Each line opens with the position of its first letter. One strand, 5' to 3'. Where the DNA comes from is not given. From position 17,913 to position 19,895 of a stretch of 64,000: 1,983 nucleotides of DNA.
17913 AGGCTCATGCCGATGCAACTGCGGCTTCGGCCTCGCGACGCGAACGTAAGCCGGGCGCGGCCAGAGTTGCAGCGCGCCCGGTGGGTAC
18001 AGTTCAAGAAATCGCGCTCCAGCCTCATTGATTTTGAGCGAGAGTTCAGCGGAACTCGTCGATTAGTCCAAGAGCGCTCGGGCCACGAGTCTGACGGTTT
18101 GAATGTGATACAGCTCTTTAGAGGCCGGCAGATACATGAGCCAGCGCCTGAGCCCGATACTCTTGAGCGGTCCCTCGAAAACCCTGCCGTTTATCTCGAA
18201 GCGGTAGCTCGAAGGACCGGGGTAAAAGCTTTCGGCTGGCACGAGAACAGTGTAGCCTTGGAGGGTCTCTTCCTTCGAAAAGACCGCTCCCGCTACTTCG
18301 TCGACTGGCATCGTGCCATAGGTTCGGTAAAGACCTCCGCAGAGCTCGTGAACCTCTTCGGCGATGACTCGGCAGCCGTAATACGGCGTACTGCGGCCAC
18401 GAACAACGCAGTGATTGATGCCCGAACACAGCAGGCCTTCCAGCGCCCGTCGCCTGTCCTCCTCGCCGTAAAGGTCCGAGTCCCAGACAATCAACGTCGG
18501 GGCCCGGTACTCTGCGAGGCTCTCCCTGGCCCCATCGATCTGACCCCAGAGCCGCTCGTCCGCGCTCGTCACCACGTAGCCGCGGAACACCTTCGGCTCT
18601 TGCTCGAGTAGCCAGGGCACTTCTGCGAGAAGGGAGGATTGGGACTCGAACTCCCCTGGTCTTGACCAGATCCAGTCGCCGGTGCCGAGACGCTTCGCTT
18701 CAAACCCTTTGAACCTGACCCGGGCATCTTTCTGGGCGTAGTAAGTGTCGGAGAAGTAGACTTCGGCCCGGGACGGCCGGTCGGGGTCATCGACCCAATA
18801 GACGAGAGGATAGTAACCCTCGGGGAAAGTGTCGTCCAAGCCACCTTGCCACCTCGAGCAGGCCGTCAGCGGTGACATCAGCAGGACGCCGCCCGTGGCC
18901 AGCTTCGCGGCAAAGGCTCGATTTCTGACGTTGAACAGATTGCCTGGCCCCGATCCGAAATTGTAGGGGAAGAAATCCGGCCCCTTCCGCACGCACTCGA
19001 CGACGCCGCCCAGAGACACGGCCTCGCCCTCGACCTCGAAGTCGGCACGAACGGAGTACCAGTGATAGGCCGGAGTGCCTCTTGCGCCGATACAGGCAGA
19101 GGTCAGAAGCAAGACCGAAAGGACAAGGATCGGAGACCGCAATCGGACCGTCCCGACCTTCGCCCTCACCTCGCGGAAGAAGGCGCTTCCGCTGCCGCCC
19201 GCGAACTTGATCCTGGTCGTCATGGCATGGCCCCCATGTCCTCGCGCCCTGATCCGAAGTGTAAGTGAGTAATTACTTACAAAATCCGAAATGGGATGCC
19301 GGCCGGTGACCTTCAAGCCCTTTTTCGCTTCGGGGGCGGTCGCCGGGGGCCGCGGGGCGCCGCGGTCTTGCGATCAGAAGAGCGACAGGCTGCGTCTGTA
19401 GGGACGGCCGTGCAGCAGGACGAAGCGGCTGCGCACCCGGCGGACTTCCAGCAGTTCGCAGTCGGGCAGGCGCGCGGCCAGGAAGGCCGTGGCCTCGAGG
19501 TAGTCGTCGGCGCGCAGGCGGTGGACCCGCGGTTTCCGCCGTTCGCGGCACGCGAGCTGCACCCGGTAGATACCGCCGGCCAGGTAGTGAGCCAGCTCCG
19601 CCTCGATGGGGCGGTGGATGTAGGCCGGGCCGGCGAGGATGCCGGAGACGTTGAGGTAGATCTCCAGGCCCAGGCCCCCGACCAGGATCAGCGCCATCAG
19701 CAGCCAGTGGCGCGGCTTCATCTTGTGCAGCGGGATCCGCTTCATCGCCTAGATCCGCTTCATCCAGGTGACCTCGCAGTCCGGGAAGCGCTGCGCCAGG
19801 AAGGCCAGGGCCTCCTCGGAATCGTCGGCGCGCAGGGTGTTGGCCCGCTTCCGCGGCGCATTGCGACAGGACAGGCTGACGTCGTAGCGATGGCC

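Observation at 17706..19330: The promoter, operator and first 25 codons of the desaturase gene are duplicated and fused to an unrelated lipoprotein gene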

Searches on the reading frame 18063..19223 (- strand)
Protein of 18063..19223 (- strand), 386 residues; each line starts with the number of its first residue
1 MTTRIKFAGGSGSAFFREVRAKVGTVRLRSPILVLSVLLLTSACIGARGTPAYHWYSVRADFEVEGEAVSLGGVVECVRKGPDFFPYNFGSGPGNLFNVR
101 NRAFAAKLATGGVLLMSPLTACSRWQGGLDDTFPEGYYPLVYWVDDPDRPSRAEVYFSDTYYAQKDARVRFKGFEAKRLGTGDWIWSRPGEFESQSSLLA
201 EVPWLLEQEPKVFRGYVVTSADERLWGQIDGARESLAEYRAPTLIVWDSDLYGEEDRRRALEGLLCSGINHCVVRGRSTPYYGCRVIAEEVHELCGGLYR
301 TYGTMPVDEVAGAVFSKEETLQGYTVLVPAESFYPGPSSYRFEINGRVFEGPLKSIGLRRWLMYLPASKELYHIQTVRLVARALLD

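Call 11: search_protein_families(library=pfam, proteins=[window:18063-19223:-], max_evalue=0.01)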
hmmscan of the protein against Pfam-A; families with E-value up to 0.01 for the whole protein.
window:18063-19223:- (386 aa): 0 families

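Call 12: find_homologous_proteins(query=window:18063-19223:-, max_evalue=0.001)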
Query window:18063-19223:- (386 aa): 4 proteins with E <= 0.001 among 8000 candidates.
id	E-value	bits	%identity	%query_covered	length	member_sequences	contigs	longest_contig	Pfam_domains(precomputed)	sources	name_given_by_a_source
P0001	3.4e-264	894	100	100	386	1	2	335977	-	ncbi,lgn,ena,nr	ncbi:MAG: hypothetical protein QNJ30_03255 [Kiloniellales bacterium]|nr:hypothetical protein [Kiloni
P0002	5.1e-109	383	49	98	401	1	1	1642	-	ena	-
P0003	1.1e-81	293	44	88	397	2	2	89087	-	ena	-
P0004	2.3e-12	65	28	64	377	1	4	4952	-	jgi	jgi:hypothetical protein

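Call 14: find_encoding_contigs(protein=P0002, flank=10000)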
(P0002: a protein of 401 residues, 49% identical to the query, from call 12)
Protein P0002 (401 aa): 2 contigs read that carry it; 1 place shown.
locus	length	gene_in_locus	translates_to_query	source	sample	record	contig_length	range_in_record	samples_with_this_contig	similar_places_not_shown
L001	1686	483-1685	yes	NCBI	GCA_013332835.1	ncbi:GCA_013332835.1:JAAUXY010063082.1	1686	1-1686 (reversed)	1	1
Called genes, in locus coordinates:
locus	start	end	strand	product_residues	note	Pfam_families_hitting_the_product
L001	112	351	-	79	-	-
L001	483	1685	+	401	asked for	?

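Call 15: find_encoding_contigs(protein=P0003, flank=10000)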
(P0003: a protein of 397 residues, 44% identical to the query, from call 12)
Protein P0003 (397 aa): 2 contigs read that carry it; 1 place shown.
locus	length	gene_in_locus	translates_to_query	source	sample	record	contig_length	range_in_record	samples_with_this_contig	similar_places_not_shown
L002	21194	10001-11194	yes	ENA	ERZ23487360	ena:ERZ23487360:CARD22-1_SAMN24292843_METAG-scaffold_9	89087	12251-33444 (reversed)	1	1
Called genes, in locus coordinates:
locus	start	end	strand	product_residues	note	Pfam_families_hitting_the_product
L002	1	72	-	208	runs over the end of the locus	PF01810:LysE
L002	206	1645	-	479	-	PF00672:HAMP, PF00512:HisKA, PF02518:HATPase_c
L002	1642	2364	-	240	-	PF00072:Response_reg, PF00486:Trans_reg_C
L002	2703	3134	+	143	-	-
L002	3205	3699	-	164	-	PF13302:Acetyltransf_3 (weak), PF13527:Acetyltransf_9 (faint), PF00583:Acetyltransf_1, PF13673:Acetyltransf_10 (weak), PF13508:Acetyltransf_7, PF08445:FR47 (faint)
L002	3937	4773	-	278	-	PF13468:Glyoxalase_3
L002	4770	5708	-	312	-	PF00561:Abhydrolase_1, PF12697:Abhydrolase_6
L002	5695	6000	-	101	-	PF09339:HTH_IclR (faint), PF13545:HTH_Crp_2 (weak), PF01022:HTH_5, PF12840:HTH_20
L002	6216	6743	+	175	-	-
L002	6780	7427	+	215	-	PF14567:SUKH_5 (faint), PF09346:SMI1_KNR4, PF14568:SUKH_6 (faint)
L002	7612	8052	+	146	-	PF10604:Polyketide_cyc2, PF08327:AHSA1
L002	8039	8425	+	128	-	PF01022:HTH_5, PF12840:HTH_20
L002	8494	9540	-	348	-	-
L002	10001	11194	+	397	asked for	-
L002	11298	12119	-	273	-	PF00023:Ank (faint), PF13606:Ank_3 (faint), PF13857:Ank_5 (faint), PF12796:Ank_2 (weak), PF13637:Ank_4 (weak)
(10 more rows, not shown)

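Call 16: find_encoding_contigs(protein=P0004, flank=10000)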
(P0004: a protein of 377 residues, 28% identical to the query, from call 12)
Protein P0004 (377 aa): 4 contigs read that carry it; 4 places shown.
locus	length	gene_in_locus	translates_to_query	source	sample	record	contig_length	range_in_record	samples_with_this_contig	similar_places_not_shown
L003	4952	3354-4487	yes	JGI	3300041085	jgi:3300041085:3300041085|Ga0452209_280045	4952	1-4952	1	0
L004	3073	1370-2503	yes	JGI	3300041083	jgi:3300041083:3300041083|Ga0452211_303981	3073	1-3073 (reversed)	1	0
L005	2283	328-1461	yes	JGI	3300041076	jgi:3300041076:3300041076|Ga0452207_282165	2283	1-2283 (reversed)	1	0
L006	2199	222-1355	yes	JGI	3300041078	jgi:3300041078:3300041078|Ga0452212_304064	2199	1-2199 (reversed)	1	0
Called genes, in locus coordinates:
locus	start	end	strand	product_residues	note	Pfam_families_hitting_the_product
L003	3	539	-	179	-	?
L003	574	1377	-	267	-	PF18306:LDcluster4, PF03641:Lysine_decarbox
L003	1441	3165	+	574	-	PF01019:G_glu_transpept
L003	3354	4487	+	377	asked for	-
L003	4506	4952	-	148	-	?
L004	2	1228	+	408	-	PF01019:G_glu_transpept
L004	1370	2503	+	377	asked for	-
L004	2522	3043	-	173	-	PF04820:Trp_halogenase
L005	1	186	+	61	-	?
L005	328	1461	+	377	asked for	-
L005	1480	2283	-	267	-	?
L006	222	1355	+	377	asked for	-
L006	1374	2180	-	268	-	PF04820:Trp_halogenase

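Call 52: predict_structure(alignment_id=A3)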
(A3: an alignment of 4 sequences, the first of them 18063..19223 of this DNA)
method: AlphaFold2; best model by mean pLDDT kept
length: 386 residues; sequences in the alignment: 4
mean_pLDDT: 41.9   pTM: 0.43
mean pLDDT of the five models: 41.9, 38.6, 38.0, 36.3, 36.3
residues with pLDDT >= 90: 0; 70-90: 21; 50-70: 76; < 50: 289
segments of 3 or more residues with pLDDT < 50: 1-49, 80-101, 118-130, 134-137, 157-161, 163-165, 190-206, 212-386
pLDDT, mean of each block of 10 residues (from residue 1): 29 37 42 47 39 67 79 61 33 37 62 60 42 50 64 52 55 69 57 38 48 41 35 36 31 40 36 26 22 23 26 24 26 34 36 36 33 31 27
secondary structure, 60 per line:
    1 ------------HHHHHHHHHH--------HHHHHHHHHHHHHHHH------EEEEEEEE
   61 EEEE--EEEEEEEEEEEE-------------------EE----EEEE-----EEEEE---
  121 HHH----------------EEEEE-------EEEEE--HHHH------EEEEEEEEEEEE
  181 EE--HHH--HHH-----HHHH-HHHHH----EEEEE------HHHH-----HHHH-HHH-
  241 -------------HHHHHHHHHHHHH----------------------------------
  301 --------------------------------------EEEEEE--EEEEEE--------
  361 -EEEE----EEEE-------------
elements in order: H13-22 H31-46 E53-64 E67-78 E104-107 E113-117 E140-144 E152-156 H159-162 E169-182 H198-201 H203-207 E212-216 H223-226 H232-235 H254-266 E339-344 E347-352 E362-365 E370-373

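Call 53: search_protein_representatives(alignment_id=A3)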
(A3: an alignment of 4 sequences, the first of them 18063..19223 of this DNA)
Query: 4 sequences, 390 profile positions. Proteins with E-value up to 0.001 (for the whole library): 155; up to 1e-10: 55; up to 1e-30: 13. The best 150 are listed.
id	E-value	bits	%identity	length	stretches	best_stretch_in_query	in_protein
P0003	1.9e-190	649.1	-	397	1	1-387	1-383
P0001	1.3e-185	633.2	-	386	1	1-390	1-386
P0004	4.9e-132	456.8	-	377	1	1-387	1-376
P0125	3.0e-81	289.6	-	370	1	46-385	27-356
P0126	6.7e-81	288.5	-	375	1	28-387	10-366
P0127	9.2e-76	271.5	-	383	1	47-384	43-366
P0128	2.4e-70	253.7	-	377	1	46-383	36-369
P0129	4.4e-66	239.7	-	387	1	47-385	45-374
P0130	6.5e-62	226.0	-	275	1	7-253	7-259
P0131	5.9e-37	143.8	-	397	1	16-253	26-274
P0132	2.7e-36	141.6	-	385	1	8-254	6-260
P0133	3.6e-32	128.0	-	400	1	21-248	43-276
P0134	3.5e-31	124.8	-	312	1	31-306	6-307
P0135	7.9e-29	117.0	-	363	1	47-245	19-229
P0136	4.2e-26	108.1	-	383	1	44-226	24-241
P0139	1.5e-23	99.7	-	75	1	30-98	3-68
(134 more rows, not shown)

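Call 57: search_protein_families(library=pfam, alignment_id=A6, max_evalue=0.01)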
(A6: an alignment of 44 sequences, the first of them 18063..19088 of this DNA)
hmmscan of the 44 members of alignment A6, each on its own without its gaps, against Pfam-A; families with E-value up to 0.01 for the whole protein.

A. member 1, window:18063-19088:- (341 aa): 0 families

B. families by the number of members that match (of 44 scanned): 1 family
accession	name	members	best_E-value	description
PF11992.13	TgpA_N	1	0.0096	TgpA N-terminal domain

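Call 58: find_encoding_contigs(protein=P0139, flank=5000)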
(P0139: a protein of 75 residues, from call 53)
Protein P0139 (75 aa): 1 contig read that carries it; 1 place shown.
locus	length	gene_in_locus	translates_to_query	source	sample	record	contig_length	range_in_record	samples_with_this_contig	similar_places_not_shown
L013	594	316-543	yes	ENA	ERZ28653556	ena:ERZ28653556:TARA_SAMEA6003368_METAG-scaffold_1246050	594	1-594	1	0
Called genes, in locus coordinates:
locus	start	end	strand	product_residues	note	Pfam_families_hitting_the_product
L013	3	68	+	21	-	?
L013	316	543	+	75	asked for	-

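Call 69: predict_structure(alignment_id=A6)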
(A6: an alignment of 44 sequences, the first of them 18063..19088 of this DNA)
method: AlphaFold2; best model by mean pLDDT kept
length: 341 residues; sequences in the alignment: 44
mean_pLDDT: 90.4   pTM: 0.89
mean pLDDT of the five models: 90.4, 90.4, 89.3, 89.1, 87.8
residues with pLDDT >= 90: 249; 70-90: 65; 50-70: 26; < 50: 1
segments of 3 or more residues with pLDDT < 50: none
pLDDT, mean of each block of 10 residues (from residue 1): 81 97 97 82 63 93 98 93 93 97 97 95 97 93 82 94 95 97 97 96 92 93 89 89 79 95 90 91 78 85 84 83 97 94 82
secondary structure, 60 per line:
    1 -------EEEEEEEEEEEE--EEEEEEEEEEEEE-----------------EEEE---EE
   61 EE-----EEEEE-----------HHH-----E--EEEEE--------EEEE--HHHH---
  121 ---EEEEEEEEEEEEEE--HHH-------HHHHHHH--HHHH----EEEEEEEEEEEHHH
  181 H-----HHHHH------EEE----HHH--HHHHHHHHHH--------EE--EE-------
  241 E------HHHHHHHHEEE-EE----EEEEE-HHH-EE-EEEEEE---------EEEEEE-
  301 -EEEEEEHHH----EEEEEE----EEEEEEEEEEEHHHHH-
elements in order: E8-19 E22-34 E52-55 E59-62 E68-72 E95-99 E108-111 H114-117 E124-137 H150-156 H159-162 E167-177 H178-181 H187-191 E198-200 H210-219 H248-255 E256-258 E266-270 E279-284 E294-299 E302-307 E315-320 E325-335 H336-340

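Call 76: search_protein_families(library=ncbifam, proteins=[window:18063-19223:-], max_evalue=0.01)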
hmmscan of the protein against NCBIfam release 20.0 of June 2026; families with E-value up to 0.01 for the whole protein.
window:18063-19223:- (386 aa): 0 families

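Call 92: search_dna_similar(query=window:18063-19088:-, collection=plasmids, mode=protein, max_evalue=0.001, max_rows=10)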
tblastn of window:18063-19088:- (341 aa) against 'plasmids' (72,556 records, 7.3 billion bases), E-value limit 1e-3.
No match.

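Call 93: fold_search(model_id=the predicted structure, library=pdb)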
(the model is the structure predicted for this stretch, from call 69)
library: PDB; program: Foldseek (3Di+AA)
matches with E <= 10: 242; with E <= 0.001: 0
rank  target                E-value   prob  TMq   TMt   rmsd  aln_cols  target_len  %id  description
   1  9tp6_A                5.1e-02  0.06  0.10  0.12  20.3       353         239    6  Structure of LolA3 from Porphyromonas gingivalis (released 2026-02-18)
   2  6ubl_A                5.4e-02  0.21  0.16  0.22  14.7       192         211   10  Structure of DynF from the Dynemicin Biosynthesis Pathway of Micromonospora chersina (released 2020-09-16)
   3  4z48_A                9.5e-02  0.06  0.11  0.14  21.5       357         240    9  Crystal structure of a DUF1329 family protein (DESPIG_00262) from Desulfovibrio piger ATCC 29098 at 1.75 A resolution (released 2015-04-22)
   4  9pf9_G                9.5e-02  0.06  0.13  0.11  18.8       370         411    9  X-ray crystal structure of ATX-350-2 Fab bound to Epstein-Barr virus glycoprotein 350 (released 2025-12-24)
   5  8sic_E                9.5e-02  0.04  0.10  0.09  23.0       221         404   10  Crystal structure of Epstein-Barr virus glycoprotein 350 (gp350) in complex with Cy137C02, a monoclonal antibody isola (released 2024-04-17)
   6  8sic_G                1.2e-01  0.07  0.10  0.09  15.7       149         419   14  Crystal structure of Epstein-Barr virus glycoprotein 350 (gp350) in complex with Cy137C02, a monoclonal antibody isola (released 2024-04-17)
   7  2h6o_A                1.2e-01  0.05  0.10  0.09  20.8       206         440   12  Epstein Barr Virus Major Envelope Glycoprotein (released 2006-10-31)
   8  9ma0_A                1.3e-01  0.03  0.08  0.07  20.6       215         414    9  Cryo-EM structure of EBV gp350 D123 in complex with neutralizing antibody 4A11 (released 2026-03-18)
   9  8i34_B                1.4e-01  0.06  0.10  0.15  15.8       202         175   10  The crystal structure of EPD-BCP1 from a marine sponge (released 2023-08-16)
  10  8sgn_G                1.4e-01  0.04  0.11  0.09  21.4       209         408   10  Crystal structure of Epstein-Barr virus glycoprotein 350 (gp350) in complex with Cy651H02, a monoclonal antibody isola (released 2024-04-17)
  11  7dmn                  1.8e-01  0.02  0.10  0.10  22.0       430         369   12  Crystal structure of two pericyclases catalyzing [4+2] cycloaddition (released 2021-10-06)
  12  4r4x                  2.3e-01  0.03  0.13  0.09  24.8       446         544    8  Structure of PNGF-II in C2 space group (released 2015-01-28)
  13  3rby_A                2.4e-01  0.06  0.11  0.14  18.4       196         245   12  Crystal structure of uncharacterized protein YLR301w from Saccharomycces cerevisiae (released 2012-03-21)
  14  8sm1_G                2.4e-01  0.03  0.09  0.07  19.7       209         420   11  CRYSTAL STRUCTURE OF HUMAN ANTIBODY 769A9 IN COMPLEX WITH EPSTEIN-BARR VIRUS MAJOR GLYCOPROTEIN GP350 (released 2024-05-01)
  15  2ich_A                2.5e-01  0.08  0.14  0.14  18.0       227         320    8  CRYSTAL STRUCTURE OF A PUTATIVE ATTH (NE1406) FROM NITROSOMONAS EUROPAEA AT 2.00 A RESOLUTION (released 2006-10-03)
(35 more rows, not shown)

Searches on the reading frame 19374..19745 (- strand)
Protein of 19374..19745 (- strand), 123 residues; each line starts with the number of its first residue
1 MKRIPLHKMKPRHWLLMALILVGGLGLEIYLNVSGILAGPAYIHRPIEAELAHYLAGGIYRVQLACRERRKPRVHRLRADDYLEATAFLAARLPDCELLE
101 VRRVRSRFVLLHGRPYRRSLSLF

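Call 11: search_protein_families(library=pfam, proteins=[window:19374-19745:-], max_evalue=0.01)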
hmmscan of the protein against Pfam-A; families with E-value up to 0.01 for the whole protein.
window:19374-19745:- (123 aa): 0 families

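Call 76: search_protein_families(library=ncbifam, proteins=[window:19374-19745:-], max_evalue=0.01)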
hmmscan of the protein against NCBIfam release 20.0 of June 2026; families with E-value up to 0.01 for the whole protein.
window:19374-19745:- (123 aa): 0 families

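Call 79: find_homologous_proteins(query=window:19374-19745:-, max_evalue=0.001)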
Query window:19374-19745:- (123 aa): 4 proteins with E <= 0.001 among 32 candidates.
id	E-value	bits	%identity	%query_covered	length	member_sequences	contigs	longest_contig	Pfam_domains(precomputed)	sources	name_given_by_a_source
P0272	1.1e-69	250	92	100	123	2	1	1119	-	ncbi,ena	-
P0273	8.2e-62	225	83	100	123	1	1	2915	-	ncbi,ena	-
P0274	1.3e-57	211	80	100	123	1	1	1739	-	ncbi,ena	-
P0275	1.3e-46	175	67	96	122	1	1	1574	-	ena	-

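Call 80: find_encoding_contigs(protein=P0273, flank=5000, max_places=2)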
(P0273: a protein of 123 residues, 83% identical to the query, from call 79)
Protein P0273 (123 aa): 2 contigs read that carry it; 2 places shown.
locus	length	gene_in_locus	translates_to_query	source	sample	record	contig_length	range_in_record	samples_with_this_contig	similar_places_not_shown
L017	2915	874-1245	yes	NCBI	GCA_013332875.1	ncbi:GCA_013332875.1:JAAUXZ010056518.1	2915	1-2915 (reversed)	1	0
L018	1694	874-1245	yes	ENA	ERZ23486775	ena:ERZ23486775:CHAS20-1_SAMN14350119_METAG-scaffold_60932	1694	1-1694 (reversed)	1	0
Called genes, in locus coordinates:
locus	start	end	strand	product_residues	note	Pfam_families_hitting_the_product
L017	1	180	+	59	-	?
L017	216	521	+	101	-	-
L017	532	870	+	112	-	-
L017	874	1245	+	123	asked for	-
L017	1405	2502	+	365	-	PF00487:FA_desaturase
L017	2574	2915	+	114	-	?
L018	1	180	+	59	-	?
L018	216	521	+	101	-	-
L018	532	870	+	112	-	-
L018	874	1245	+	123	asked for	-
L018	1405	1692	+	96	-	?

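Call 81: find_encoding_contigs(protein=P0274, flank=5000, max_places=2)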
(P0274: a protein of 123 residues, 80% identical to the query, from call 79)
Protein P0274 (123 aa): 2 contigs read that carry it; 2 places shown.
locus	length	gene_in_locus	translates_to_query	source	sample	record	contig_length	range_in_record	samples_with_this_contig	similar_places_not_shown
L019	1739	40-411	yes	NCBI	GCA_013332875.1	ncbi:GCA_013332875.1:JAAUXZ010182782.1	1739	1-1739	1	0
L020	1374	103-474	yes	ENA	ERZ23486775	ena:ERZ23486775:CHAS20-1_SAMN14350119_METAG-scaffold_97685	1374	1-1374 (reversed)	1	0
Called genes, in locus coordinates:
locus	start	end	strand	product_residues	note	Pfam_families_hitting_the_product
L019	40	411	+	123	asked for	-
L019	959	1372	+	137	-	PF03994:DUF350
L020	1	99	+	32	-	?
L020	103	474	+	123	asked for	-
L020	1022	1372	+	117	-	?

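Call 82: find_encoding_contigs(protein=P0275, flank=5000, max_places=2)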
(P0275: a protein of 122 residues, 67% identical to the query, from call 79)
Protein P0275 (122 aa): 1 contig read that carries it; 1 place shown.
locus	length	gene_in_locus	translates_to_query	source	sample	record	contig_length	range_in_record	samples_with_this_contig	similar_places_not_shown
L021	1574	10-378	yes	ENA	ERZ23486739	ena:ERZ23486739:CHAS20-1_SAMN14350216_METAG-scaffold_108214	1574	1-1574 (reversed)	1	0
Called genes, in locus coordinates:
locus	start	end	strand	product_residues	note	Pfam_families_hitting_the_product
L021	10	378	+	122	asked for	-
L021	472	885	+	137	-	PF03994:DUF350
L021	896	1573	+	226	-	?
